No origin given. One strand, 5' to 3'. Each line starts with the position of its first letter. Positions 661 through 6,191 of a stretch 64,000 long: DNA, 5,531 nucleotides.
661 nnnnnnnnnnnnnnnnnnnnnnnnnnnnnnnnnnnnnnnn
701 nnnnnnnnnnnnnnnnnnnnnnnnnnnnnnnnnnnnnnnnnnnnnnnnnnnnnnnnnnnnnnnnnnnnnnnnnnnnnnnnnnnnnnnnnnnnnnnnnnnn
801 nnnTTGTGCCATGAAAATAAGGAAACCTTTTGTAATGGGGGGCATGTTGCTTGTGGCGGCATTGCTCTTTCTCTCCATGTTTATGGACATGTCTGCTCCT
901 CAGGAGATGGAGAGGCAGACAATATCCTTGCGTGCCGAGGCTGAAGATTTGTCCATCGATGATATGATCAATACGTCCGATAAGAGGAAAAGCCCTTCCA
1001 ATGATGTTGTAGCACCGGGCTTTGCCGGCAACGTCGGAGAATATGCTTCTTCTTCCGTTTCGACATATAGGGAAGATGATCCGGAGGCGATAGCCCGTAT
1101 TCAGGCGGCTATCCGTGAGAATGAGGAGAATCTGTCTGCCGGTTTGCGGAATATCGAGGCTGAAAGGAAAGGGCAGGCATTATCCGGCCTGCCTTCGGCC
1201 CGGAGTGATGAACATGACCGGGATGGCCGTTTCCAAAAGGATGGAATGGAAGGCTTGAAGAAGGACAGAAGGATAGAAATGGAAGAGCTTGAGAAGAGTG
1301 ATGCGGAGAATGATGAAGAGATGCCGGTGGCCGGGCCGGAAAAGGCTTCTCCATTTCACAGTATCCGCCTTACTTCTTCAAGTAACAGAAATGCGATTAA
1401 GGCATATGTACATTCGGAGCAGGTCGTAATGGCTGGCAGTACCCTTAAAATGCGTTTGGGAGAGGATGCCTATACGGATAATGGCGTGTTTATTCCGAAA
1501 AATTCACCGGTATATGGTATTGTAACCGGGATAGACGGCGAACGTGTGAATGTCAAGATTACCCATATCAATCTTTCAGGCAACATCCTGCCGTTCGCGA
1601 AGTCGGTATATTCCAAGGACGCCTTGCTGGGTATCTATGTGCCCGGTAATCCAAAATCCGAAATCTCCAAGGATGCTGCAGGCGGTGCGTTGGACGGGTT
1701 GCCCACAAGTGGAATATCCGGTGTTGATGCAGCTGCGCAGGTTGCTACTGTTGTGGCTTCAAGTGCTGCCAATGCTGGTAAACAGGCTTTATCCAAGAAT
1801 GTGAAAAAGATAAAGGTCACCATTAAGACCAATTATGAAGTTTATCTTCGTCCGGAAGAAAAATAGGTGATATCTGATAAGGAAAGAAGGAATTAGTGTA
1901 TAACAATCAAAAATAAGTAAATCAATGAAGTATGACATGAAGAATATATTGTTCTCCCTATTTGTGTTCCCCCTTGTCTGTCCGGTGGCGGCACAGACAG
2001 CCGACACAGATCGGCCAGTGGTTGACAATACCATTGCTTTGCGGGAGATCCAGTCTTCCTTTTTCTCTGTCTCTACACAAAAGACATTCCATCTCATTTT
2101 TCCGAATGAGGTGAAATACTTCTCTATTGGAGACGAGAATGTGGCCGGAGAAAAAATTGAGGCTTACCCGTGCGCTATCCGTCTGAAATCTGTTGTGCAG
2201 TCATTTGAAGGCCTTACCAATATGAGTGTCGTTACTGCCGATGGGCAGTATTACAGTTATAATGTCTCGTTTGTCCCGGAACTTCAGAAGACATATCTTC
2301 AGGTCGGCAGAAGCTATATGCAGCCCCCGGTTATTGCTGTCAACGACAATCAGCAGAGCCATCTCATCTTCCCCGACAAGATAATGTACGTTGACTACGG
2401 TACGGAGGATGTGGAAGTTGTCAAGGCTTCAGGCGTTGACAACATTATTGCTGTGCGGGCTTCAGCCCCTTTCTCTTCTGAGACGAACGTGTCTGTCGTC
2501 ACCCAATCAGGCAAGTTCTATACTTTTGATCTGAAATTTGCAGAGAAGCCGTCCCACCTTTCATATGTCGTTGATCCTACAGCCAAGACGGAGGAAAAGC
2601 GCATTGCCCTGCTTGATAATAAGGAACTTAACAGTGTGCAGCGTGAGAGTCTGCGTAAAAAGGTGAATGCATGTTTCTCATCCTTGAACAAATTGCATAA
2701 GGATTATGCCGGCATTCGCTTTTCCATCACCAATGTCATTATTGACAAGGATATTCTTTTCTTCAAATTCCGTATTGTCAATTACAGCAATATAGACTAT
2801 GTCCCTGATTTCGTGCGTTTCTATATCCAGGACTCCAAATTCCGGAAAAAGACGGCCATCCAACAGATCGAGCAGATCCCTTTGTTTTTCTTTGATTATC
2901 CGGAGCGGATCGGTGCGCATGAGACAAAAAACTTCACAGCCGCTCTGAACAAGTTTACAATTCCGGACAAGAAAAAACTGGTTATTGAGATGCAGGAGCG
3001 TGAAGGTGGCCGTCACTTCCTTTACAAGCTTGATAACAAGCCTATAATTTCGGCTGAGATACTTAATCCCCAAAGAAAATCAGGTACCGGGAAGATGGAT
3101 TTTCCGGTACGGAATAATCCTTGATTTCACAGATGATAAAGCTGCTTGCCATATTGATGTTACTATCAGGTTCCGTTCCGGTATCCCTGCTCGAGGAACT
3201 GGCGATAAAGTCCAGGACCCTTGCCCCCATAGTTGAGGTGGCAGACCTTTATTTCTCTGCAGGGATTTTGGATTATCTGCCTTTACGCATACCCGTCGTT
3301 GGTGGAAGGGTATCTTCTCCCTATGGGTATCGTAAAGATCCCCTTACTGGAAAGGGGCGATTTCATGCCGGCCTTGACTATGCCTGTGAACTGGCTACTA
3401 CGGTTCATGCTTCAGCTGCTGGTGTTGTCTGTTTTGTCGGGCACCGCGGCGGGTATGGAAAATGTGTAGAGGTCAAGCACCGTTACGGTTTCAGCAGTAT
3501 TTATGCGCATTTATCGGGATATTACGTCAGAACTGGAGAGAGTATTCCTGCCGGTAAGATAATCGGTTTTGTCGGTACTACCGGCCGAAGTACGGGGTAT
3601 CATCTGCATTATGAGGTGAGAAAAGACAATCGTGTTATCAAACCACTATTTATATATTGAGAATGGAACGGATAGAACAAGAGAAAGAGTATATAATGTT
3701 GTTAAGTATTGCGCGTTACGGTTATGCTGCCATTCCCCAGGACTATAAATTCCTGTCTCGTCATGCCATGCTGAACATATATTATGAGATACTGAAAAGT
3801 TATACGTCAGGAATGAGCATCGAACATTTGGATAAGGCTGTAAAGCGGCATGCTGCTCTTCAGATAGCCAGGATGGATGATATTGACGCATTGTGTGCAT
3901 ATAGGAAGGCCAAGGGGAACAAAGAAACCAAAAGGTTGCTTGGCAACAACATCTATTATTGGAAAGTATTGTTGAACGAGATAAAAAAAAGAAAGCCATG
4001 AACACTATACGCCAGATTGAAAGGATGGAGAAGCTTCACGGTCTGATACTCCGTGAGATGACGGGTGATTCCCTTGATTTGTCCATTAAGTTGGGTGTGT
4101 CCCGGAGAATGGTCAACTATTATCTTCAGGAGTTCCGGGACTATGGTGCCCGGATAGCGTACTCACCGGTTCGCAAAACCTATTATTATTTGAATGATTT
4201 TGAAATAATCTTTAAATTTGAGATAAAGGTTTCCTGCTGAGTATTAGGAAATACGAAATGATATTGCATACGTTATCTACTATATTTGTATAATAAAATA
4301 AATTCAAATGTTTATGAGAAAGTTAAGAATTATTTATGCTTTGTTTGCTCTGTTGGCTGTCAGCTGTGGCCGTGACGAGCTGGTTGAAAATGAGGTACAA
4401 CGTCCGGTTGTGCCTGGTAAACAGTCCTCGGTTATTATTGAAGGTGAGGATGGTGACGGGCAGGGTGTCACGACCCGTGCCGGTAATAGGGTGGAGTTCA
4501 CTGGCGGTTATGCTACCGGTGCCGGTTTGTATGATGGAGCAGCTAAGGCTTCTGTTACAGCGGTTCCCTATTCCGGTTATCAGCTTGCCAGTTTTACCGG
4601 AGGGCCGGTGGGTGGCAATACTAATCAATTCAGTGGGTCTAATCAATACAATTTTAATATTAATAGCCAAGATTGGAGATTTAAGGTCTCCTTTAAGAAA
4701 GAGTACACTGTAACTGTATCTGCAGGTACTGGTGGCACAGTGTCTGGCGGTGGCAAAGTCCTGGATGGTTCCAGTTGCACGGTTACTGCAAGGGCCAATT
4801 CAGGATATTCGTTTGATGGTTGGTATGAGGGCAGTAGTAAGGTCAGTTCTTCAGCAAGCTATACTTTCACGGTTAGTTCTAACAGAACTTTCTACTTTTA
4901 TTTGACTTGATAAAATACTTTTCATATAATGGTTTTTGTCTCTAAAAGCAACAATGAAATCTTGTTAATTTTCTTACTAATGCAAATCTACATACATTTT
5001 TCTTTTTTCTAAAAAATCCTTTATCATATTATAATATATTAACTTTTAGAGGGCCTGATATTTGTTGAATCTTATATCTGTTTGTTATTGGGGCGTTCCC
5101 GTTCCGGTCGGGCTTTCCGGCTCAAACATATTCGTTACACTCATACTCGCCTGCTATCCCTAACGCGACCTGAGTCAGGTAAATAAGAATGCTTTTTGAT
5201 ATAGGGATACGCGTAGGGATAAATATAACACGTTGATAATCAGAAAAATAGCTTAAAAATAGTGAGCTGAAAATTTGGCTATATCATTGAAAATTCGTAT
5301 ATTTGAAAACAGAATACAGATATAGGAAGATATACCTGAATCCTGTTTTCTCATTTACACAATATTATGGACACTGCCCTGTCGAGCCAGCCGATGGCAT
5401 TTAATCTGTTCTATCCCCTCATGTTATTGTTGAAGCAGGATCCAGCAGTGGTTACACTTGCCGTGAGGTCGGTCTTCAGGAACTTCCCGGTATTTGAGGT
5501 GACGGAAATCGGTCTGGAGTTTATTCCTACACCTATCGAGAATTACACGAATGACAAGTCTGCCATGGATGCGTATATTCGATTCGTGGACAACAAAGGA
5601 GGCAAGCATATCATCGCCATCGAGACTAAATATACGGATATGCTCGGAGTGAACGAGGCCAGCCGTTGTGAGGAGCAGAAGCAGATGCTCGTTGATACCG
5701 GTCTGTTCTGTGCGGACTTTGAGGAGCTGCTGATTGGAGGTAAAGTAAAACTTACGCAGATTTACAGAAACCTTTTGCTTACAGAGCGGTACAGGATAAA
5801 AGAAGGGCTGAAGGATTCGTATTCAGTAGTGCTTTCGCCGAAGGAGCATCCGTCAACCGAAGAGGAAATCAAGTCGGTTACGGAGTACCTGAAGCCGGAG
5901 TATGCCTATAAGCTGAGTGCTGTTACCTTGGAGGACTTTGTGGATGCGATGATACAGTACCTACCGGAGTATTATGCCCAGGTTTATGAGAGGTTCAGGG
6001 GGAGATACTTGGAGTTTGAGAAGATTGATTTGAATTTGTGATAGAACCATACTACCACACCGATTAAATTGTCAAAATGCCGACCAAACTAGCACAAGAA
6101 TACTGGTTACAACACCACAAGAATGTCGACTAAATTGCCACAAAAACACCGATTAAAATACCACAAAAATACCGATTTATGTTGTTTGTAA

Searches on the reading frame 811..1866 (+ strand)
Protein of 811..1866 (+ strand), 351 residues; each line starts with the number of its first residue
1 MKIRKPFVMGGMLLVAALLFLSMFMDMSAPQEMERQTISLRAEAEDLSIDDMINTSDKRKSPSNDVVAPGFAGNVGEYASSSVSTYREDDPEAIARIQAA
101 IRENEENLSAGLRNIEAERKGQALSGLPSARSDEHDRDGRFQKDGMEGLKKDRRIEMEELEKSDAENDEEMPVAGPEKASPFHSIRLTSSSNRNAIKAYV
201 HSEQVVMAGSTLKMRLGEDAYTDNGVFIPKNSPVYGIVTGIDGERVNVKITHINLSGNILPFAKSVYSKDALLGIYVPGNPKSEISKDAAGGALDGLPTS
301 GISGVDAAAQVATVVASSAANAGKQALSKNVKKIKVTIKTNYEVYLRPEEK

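Call 13: search_protein_families(library=pfam, proteins=[window:811-1866:+], max_evalue=0.001)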
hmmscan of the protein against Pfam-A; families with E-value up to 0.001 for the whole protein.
window:811-1866:+ (351 aa): 1 family
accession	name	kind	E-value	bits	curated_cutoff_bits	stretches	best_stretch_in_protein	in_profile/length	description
PF12508.14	Transposon_TraM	-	5e-39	134.6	25.1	1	196-347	1-145/145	Conjugative transposon, TraM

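Call 50: find_encoding_contigs(protein=window:811-1866:+, flank=10000, max_places=5)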
Protein window:811-1866:+ (351 aa): 24 contigs read that carry it; 5 places shown.
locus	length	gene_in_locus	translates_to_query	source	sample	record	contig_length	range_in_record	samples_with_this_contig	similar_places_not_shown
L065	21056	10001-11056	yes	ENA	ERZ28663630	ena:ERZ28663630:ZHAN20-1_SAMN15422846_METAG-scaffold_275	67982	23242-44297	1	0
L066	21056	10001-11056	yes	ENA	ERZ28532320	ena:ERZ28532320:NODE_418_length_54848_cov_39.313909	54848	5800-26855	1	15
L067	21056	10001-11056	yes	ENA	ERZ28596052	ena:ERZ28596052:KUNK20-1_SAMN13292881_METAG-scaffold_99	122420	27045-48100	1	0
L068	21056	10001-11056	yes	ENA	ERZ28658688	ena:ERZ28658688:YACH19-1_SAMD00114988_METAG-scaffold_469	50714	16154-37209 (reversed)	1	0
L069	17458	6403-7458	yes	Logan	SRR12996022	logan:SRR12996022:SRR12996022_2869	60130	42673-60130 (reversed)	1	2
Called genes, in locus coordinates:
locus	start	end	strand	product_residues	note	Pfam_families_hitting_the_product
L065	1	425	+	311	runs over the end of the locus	PF13149:Mfa_like_1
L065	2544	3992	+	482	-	PF13004:BACON (faint)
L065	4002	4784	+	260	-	PF13149:Mfa_like_1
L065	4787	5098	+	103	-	-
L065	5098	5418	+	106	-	-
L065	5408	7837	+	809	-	PF19044:P-loop_TraG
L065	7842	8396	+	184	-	-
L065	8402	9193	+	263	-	PF04610:TrbL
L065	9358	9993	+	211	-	-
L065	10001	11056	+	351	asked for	PF12508:Transposon_TraM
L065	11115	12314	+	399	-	PF13595:DUF4138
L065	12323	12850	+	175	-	PF01551:Peptidase_M23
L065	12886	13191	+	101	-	-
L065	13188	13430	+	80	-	-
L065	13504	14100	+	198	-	PF18998:Flg_new_2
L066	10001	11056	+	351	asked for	PF12508:Transposon_TraM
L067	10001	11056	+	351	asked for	PF12508:Transposon_TraM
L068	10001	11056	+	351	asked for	PF12508:Transposon_TraM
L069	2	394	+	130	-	?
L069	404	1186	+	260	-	PF13149:Mfa_like_1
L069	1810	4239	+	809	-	PF19044:P-loop_TraG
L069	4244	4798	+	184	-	-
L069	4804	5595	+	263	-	PF04610:TrbL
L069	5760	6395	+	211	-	-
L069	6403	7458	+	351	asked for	PF12508:Transposon_TraM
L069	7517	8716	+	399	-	PF13595:DUF4138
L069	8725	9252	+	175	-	PF01551:Peptidase_M23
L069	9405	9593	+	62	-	-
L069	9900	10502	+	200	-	PF18998:Flg_new_2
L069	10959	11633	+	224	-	PF20796:PDDEXK_13, PF22558:REase-ARP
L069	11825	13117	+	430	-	PF13173:AAA_14, PF13635:DUF4143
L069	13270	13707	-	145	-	PF13361:UvrD_C, PF01443:Viral_helicase1 (weak), PF13538:UvrD_C_2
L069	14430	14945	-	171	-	-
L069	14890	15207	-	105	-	-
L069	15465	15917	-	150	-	-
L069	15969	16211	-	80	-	PF22273:DUF6956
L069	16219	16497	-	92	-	-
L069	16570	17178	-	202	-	PF04002:RadC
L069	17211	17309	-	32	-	-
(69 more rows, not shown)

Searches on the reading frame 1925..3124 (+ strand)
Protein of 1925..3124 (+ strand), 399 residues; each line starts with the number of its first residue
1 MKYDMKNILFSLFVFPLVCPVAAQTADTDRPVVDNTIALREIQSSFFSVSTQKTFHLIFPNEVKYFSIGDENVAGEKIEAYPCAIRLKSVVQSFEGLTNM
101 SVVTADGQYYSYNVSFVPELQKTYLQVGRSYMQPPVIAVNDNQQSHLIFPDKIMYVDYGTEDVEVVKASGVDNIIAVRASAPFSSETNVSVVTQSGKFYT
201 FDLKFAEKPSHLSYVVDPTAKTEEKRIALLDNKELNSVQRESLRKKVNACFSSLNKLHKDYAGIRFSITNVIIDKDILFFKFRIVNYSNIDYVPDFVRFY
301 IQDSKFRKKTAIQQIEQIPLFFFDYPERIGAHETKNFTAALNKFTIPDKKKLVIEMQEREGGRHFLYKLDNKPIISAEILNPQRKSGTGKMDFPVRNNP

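Call 13: search_protein_families(library=pfam, proteins=[window:1925-3124:+], max_evalue=0.001)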
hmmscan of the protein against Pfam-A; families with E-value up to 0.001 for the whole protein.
window:1925-3124:+ (399 aa): 1 family
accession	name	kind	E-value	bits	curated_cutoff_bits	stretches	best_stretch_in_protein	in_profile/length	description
PF13595.11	DUF4138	-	5.2e-76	255.7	31.1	2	137-378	1-243/245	Domain of unknown function (DUF4138)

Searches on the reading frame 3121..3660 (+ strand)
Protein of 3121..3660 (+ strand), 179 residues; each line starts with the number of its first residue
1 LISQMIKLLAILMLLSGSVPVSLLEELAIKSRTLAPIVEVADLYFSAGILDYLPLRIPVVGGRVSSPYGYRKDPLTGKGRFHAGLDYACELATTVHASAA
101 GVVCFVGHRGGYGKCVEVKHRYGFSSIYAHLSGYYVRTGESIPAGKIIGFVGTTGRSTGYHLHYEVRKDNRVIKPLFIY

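Call 13: search_protein_families(library=pfam, proteins=[window:3121-3660:+], max_evalue=0.001)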
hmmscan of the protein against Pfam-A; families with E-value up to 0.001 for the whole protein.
window:3121-3660:+ (179 aa): 1 family
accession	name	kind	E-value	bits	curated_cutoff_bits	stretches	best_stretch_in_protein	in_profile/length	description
PF01551.29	Peptidase_M23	-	1.2e-29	102.8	28.7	1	80-175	1-96/96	Peptidase family M23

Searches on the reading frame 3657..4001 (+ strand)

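Call 13: search_protein_families(library=pfam, proteins=[window:3657-4001:+], max_evalue=0.001)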
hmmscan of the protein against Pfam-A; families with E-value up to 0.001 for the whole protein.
window:3657-4001:+ (114 aa): 1 family
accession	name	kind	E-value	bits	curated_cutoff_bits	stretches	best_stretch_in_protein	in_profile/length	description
PF23964.1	DUF7292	-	0.00044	20.8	27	1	47-92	30-75/112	Family of unknown function (DUF7292)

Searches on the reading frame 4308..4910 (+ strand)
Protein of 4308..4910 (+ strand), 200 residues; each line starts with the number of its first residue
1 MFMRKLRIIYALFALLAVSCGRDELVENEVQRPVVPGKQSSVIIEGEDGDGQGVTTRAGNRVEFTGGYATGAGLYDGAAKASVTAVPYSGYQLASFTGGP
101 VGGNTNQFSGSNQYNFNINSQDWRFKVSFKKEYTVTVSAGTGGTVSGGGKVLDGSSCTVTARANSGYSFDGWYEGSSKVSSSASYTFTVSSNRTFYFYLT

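Call 13: search_protein_families(library=pfam, proteins=[window:4308-4910:+], max_evalue=0.001)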
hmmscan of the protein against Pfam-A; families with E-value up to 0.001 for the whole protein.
window:4308-4910:+ (200 aa): 2 families
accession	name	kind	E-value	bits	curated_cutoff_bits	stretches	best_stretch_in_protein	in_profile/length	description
PF18998.6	Flg_new_2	-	1.1e-19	70.5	23.6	2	133-194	1-64/73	Divergent InlB B-repeat domain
PF09479.16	Flg_new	-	0.0002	21.8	27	1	133-196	1-63/65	Listeria-Bacteroides repeat domain (List_Bact_rpt)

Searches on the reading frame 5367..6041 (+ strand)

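Call 13: search_protein_families(library=pfam, proteins=[window:5367-6041:+], max_evalue=0.001)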
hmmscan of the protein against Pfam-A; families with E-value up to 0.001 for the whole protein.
window:5367-6041:+ (224 aa): 2 families
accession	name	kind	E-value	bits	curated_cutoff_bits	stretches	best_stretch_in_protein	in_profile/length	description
PF20796.3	PDDEXK_13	-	7.4e-51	173.7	27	1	4-215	85-289/290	PD-(D/E)XK nuclease superfamily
PF22558.3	REase-ARP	-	2.5e-42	145.8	27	1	2-215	64-270/270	Restriction Endonuclease associating with ARP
